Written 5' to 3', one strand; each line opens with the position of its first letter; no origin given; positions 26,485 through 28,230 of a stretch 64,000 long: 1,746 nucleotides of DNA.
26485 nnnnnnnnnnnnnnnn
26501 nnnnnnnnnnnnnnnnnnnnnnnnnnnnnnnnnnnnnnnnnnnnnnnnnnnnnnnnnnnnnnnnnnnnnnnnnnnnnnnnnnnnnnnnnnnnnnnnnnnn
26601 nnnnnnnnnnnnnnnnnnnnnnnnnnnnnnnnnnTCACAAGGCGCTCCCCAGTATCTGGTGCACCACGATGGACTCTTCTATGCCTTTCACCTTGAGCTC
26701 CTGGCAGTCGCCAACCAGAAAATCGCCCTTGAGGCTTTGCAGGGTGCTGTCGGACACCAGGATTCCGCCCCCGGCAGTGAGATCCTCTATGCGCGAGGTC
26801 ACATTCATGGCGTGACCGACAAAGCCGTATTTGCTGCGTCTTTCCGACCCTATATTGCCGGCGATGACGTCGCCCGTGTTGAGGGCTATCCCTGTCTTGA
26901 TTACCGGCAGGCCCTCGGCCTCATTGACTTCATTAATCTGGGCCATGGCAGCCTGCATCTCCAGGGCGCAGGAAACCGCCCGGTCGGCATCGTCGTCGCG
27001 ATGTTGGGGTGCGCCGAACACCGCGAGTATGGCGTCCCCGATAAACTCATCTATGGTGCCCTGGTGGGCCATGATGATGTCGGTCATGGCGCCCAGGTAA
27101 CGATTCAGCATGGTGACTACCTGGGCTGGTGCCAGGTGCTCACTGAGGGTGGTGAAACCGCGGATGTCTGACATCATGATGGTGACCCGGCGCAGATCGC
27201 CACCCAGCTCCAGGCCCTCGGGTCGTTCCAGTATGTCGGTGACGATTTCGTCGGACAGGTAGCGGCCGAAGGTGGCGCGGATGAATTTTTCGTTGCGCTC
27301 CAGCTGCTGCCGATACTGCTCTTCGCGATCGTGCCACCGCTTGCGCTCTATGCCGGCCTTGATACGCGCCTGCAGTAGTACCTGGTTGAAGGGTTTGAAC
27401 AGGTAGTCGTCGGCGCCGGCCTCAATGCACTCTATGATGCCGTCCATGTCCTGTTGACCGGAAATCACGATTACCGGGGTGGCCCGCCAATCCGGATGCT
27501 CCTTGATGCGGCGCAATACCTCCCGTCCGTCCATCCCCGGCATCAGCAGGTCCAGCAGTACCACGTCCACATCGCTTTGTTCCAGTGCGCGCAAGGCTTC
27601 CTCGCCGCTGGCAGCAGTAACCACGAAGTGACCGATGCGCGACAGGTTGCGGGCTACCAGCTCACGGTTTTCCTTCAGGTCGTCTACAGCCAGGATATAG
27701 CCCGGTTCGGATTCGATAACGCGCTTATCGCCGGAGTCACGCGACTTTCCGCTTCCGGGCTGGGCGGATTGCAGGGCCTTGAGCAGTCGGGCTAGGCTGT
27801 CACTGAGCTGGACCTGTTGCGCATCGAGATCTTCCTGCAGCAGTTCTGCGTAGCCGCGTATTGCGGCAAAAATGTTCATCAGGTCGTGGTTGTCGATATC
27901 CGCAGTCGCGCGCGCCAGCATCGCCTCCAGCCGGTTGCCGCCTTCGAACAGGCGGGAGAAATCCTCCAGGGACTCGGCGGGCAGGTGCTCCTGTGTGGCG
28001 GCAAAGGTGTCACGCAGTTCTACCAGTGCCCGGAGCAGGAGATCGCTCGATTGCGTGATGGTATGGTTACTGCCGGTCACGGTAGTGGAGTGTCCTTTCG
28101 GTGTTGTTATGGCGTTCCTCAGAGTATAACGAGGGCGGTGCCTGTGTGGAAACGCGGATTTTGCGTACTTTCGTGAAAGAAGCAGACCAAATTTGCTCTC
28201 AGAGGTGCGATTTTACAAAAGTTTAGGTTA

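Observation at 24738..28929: Predicted cGMP (not cAMP) signalling module: HK - REC - REC/cyclase operon with a divergent CRP-family receptor, inserted between lysS and xseA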

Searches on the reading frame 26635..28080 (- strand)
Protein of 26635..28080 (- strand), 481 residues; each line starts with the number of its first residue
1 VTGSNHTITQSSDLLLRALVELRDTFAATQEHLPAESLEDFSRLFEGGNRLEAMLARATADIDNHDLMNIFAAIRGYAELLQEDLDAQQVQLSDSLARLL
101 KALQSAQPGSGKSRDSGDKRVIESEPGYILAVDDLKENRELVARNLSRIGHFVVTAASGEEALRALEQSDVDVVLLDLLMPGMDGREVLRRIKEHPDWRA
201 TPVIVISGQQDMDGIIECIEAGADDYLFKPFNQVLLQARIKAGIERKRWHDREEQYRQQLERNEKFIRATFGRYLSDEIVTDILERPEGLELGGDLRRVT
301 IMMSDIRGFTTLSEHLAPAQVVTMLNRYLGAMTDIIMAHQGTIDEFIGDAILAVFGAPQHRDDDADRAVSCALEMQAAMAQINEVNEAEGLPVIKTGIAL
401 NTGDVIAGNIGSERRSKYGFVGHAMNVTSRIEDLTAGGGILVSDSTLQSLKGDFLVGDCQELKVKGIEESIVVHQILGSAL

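Call 3: search_protein_families(library=pfam, proteins=[window:26635-28080:-], max_evalue=0.01)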
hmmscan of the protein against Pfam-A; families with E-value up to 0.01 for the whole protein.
window:26635-28080:- (481 aa): 3 families
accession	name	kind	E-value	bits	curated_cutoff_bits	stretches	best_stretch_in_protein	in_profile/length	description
PF00072.30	Response_reg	-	5.6e-28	97.8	30.2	1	129-240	1-110/111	Response regulator receiver domain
PF00211.25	Guanylate_cyc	-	7.8e-28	97.7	21.9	1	298-476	8-181/183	Adenylate and Guanylate cyclase catalytic domain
PF00512.31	HisKA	-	0.0012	19.3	26.9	1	65-102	11-49/66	His Kinase A (phospho-acceptor) domain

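Call 4: search_protein_families(library=ncbifam, proteins=[window:26635-28080:-], max_evalue=0.01)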
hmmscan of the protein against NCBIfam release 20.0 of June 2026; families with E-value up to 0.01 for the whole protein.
window:26635-28080:- (481 aa): 99 families (the best 25 are shown)
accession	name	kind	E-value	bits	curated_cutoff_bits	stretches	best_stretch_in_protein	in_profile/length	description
NF007135.0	PRK09581.1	equivalog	1.1e-30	106.8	474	1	129-251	5-127/457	PleD family two-component system response regulator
NF041733.1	resp_reg_CseB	equivalog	1.5e-26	93.2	350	1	129-263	3-134/228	two-component system response regulator CseB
TIGR02154.1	PhoB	equivalog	3.8e-26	91.8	296.2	1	128-255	4-131/226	phosphate regulon transcriptional regulator PhoB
NF040689.1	MtrAB_MtrA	equivalog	5.9e-24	84.6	300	1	129-252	1-121/219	MtrAB system response regulator MtrA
NF045944.1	ResRegRpaBCyano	equivalog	8.9e-24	84.1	330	1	130-253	1-121/229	response regulator transcription factor RpaB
NF053854.1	RespRegPhoBBctds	equivalog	5.1e-23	81.6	270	1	129-259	1-132/225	two-component system response regulator PhoB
NF033120.0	vanR_FM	exception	3.6e-22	79.2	460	1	129-264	6-139/231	vancomycin resistance response regulator transcription factor, VanR-F/VanR-M family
NF040534.1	resp_reg_YycF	equivalog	5.1e-22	78.3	340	1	129-259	3-130/231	response regulator YycF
NF007005.1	PRK09468.1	equivalog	1.1e-21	77.4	331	1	128-248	5-123/237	osmolarity response regulator transcription factor OmpR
NF033117.2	vanR_ACDEGLN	exception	1.4e-21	77.1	350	1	129-259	1-128/226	VanR-ABDEGLN family response regulator transcription factor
NF008199.0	PRK10955.1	equivalog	4.6e-21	75.8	341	1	129-256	4-127/232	envelope stress response regulator transcription factor CpxR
NF045505.1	RR_RssB_Pseudo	equivalog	6.1e-21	74.9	700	1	129-270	8-148/394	two-component system response regulator RssB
TIGR01387.1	cztR_silR_copR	subfamily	1.9e-20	73.5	279.2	1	129-253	1-123/218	heavy metal response regulator transcription factor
NF045991.1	RespRegCtrARhodob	equivalog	7.7e-20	71.6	350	1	129-251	3-123/224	response regulator transcription factor CtrA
NF053512.1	nitric_RR_NosR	exception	1.6e-19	70.2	400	1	129-263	1-134/422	response regulator c-di-GMP phosphodiesterase, NosR family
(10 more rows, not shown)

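Call 5: search_solved_structures(query=window:26635-28080:-, max_evalue=0.001, show_alignments=5)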
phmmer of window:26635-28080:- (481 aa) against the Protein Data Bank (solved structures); distinct sequences matched with E-value up to 0.001: 339 (the best 60 are shown).
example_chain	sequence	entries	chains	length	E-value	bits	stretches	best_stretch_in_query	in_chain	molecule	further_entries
6fht_A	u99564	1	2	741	9.9e-63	215.6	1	267-478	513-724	Bacteriophytochrome,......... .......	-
2w01_A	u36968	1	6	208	3.8e-53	184.1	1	291-478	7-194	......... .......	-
3r5g_A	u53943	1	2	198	1.7e-30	109.4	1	296-479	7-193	CyaB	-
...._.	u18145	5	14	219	1.5e-28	103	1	287-473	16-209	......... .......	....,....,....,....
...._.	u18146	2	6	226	2.6e-28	102.2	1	290-473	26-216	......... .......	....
9g85_A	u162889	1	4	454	2.8e-28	102.1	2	129-247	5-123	Response regulator PleD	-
2wb4_A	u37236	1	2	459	2.8e-28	102.1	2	129-247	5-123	DIGUANYLATE CYCLASE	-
9g86_A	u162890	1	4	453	2.9e-28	102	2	129-247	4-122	Response regulator PleD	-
1w25_A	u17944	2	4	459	3e-28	102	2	129-247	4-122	STALKED-CELL DIFFERENTIATION CONTROLLING PROTEIN | RESPONSE REGULATOR PLED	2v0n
9xzo_A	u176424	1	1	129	4.2e-21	78.4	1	129-248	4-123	De novo protein M1X0B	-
4p2f_A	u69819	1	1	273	1.2e-20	76.9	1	280-466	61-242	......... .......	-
1yk9_A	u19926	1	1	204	2.9e-20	75.7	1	299-466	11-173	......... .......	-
4p2m_A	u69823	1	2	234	3.8e-20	75.3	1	280-466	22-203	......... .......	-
7yz9_A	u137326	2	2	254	3.9e-20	75.3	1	280-466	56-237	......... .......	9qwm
4p2x_A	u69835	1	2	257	4.1e-20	75.2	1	280-466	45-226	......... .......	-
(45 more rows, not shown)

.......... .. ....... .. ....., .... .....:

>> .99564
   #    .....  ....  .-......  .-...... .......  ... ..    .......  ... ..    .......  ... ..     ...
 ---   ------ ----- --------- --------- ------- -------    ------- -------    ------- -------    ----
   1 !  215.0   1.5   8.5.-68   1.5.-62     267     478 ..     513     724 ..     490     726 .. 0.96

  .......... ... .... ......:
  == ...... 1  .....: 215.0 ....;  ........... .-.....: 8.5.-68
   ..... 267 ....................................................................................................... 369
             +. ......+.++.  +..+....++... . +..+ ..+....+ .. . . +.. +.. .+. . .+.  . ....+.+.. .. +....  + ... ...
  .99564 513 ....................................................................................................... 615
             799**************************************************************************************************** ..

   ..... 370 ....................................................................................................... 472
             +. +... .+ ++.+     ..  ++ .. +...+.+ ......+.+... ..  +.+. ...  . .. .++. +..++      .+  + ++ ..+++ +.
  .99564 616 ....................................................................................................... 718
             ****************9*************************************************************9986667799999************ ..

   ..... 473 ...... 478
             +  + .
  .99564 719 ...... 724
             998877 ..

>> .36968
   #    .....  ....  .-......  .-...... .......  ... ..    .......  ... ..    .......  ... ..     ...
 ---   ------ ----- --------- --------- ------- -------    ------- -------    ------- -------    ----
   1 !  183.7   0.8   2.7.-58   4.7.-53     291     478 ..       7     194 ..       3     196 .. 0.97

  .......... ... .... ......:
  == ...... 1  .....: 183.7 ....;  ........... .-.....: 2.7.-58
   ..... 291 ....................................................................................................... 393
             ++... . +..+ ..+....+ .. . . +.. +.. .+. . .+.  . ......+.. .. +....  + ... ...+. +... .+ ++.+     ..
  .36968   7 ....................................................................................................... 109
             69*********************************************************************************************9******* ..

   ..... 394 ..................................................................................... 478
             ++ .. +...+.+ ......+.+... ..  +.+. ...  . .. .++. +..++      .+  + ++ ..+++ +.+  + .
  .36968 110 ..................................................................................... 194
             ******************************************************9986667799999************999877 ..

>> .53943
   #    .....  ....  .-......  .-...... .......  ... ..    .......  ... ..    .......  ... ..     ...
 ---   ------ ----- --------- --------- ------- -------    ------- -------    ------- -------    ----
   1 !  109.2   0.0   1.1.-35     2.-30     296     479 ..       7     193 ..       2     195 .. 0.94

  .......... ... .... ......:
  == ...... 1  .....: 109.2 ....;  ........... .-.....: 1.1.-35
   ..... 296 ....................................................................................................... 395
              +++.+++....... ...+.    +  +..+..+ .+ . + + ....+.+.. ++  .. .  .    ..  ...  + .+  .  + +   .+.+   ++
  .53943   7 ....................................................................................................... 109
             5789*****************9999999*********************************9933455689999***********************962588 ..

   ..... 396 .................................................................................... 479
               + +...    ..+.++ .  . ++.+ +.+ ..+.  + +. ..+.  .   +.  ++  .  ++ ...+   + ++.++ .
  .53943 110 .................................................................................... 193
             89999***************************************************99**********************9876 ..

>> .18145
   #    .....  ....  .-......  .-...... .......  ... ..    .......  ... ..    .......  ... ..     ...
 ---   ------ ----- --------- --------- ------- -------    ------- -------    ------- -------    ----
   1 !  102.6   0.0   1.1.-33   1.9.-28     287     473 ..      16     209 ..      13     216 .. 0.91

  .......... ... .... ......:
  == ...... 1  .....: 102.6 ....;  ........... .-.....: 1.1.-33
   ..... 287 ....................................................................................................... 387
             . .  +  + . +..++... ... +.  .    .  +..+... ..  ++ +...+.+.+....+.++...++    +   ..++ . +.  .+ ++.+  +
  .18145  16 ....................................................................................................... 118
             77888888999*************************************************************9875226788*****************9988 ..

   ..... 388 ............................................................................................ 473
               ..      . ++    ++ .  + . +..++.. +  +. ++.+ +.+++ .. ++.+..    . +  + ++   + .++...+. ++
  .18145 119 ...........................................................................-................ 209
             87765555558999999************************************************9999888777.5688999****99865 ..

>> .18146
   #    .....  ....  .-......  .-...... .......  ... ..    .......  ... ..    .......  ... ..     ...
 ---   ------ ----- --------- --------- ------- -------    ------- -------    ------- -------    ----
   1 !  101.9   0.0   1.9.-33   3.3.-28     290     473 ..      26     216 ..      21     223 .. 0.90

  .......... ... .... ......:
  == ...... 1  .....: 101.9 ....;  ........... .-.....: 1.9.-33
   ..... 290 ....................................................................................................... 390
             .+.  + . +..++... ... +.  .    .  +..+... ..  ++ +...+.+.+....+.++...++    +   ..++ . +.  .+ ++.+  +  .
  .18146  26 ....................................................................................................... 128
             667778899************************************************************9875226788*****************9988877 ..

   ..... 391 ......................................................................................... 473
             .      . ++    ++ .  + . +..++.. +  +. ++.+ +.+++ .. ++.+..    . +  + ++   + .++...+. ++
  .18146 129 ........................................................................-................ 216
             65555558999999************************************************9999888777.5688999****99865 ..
